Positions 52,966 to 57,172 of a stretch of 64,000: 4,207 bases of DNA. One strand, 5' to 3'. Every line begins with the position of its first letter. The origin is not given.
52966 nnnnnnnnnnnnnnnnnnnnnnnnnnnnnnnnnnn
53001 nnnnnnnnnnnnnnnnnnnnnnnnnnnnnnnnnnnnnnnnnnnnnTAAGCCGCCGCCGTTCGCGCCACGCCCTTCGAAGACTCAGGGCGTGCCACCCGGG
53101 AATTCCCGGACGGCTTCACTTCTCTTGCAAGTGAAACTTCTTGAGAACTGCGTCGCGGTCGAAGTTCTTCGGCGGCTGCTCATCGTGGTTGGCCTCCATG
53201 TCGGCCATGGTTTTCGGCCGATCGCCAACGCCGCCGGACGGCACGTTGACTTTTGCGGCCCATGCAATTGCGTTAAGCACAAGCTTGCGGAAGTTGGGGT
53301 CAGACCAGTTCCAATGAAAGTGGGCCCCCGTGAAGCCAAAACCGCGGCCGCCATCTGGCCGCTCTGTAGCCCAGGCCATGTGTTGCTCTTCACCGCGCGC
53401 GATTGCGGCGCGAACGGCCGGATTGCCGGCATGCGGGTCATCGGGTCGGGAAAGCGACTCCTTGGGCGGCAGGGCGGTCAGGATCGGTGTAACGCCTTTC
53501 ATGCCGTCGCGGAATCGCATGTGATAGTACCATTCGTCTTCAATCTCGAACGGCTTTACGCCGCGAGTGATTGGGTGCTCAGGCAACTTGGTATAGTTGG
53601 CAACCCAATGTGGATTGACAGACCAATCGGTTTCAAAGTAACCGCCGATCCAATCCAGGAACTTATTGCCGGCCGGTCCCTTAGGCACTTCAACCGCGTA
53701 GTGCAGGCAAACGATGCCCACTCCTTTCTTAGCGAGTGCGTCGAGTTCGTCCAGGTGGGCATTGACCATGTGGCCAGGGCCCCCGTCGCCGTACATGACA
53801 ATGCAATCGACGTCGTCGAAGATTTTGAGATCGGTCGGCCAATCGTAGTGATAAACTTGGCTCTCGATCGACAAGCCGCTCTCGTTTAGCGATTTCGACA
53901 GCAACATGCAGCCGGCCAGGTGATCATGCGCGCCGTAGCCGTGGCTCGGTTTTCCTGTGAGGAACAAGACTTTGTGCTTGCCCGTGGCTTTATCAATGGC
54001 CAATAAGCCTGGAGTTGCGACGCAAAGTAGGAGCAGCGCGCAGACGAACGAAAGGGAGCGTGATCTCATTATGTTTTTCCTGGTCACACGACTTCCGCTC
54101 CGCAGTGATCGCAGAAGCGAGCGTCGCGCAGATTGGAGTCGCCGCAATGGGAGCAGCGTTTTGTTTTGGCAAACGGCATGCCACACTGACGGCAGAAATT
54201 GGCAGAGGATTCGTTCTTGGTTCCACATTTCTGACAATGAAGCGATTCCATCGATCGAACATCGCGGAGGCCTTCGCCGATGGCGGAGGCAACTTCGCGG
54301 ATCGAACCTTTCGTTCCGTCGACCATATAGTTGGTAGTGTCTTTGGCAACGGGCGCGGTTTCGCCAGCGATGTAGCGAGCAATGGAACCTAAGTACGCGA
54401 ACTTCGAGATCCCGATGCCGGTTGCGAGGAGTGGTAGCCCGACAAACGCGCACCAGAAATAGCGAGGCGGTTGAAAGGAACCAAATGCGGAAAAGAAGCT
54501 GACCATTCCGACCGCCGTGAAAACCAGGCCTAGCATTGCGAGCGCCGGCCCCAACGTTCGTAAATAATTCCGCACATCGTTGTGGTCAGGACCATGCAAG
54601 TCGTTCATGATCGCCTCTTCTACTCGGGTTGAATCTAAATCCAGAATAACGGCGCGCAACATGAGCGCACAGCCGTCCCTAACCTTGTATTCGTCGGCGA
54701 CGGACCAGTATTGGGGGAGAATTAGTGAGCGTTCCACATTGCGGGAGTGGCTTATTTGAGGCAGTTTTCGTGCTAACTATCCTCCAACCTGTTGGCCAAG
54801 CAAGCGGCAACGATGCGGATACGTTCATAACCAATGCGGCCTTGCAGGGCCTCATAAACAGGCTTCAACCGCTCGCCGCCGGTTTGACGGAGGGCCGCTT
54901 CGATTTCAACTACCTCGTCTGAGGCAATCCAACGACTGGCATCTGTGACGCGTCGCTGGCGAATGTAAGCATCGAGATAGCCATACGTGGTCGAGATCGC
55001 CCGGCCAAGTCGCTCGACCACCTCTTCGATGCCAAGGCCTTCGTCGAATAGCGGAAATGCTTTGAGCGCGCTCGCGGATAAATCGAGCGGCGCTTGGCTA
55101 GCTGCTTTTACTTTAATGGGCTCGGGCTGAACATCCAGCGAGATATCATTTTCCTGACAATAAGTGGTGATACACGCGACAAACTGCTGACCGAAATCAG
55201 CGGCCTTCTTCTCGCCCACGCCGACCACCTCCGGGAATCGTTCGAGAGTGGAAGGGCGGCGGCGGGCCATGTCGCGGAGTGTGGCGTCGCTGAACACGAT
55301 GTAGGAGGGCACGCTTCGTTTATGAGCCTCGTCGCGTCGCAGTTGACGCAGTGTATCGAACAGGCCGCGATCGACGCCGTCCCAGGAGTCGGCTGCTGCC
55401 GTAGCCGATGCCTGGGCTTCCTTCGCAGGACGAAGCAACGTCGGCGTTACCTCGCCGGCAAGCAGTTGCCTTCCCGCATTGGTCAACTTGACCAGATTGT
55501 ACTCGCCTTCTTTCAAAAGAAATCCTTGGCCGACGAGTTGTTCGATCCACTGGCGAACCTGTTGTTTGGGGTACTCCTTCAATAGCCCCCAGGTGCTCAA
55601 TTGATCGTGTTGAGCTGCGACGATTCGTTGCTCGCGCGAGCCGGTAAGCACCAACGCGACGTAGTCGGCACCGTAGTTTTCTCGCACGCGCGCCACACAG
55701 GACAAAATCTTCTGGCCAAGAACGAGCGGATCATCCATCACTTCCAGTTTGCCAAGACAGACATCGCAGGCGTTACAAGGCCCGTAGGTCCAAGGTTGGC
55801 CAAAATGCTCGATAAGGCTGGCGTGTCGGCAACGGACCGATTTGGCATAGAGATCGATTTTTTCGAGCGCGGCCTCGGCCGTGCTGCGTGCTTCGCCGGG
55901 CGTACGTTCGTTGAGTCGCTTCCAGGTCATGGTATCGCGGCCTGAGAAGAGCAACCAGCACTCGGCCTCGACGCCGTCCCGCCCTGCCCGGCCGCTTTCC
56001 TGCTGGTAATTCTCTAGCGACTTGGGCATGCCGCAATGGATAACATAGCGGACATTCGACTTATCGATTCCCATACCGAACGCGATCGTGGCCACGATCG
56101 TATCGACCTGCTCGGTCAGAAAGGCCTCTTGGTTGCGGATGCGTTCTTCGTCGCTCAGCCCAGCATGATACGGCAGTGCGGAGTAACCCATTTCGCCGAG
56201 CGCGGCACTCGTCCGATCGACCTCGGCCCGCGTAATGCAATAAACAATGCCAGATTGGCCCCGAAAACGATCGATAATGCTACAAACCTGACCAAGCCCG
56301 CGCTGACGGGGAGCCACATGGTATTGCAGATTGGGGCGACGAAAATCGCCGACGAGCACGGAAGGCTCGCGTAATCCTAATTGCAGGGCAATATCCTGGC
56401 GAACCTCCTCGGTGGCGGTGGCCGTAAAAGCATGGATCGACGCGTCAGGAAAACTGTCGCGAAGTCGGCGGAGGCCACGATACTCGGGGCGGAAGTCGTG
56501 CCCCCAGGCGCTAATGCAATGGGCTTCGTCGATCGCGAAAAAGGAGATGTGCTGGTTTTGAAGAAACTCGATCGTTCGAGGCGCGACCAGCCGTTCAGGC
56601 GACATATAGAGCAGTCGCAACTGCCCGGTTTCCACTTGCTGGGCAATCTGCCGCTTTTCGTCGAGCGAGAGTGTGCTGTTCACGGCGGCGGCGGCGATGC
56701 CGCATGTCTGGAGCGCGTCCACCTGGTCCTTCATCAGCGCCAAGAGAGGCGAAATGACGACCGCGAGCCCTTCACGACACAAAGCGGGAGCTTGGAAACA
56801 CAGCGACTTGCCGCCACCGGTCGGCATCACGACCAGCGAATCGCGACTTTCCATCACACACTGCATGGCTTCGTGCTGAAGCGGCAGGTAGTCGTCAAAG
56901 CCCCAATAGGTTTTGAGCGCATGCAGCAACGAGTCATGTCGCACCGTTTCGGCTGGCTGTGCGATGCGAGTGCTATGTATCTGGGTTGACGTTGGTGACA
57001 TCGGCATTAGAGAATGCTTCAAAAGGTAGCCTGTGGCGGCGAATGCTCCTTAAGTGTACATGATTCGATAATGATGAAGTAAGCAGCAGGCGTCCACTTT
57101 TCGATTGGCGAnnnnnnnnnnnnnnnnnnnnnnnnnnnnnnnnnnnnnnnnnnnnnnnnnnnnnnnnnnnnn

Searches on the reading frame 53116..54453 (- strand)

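Call 48: search_protein_families(library=pfam, proteins=[window:53116-54453:-], max_evalue=0.001)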
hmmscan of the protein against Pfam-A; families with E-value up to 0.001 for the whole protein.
window:53116-54453:- (445 aa): 1 family
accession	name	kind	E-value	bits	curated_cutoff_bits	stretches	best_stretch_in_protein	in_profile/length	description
PF06283.17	ThuA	-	3.6e-19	70.3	33.4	1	161-399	1-209/209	Trehalose utilisation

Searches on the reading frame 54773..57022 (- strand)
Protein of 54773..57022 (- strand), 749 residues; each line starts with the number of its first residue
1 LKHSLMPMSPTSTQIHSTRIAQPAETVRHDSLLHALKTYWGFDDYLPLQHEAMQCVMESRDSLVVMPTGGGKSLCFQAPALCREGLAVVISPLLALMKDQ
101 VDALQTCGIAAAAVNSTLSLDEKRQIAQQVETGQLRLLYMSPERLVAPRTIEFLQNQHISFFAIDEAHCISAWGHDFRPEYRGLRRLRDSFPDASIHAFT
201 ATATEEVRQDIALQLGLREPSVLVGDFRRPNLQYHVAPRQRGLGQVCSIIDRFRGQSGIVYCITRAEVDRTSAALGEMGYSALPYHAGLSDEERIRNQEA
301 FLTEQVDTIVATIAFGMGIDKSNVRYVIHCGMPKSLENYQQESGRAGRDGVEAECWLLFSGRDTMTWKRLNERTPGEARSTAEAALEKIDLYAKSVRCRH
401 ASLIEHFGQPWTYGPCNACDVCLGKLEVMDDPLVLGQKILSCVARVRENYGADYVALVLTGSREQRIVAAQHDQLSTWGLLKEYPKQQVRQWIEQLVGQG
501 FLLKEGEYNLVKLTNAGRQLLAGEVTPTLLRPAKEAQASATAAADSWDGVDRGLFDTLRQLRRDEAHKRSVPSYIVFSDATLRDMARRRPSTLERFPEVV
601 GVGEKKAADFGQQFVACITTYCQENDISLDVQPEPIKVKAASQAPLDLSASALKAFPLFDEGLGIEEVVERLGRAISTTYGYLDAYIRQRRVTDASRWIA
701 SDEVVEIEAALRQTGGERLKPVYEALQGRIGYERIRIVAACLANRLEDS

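Call 48: search_protein_families(library=pfam, proteins=[window:54773-57022:-], max_evalue=0.001)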
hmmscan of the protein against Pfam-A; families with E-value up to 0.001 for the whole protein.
window:54773-57022:- (749 aa): 7 families
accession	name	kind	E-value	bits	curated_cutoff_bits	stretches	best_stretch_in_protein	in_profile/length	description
PF00270.35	DEAD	-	9.4e-28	97.5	26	1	47-208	2-165/167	DEAD/DEAH box helicase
PF09382.16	RQC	-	5.3e-26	91.1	23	1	435-532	10-108/114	RQC domain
PF00271.37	Helicase_C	-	4.2e-20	72.5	23.5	1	246-350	6-110/110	Helicase conserved C-terminal domain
PF00570.28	HRDC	-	2.8e-18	66.1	23.8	1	552-618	2-68/68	HRDC domain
PF14493.12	HTH_40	-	2.8e-14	53.6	27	1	652-738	2-88/89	Helix-turn-helix domain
PF16124.10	RecQ_Zn_bind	-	6.6e-08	33.6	25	1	362-423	2-66/66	RecQ zinc-binding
PF04851.21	ResIII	-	3.8e-06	27.3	22.5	1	48-203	7-162/164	Type III restriction enzyme, res subunit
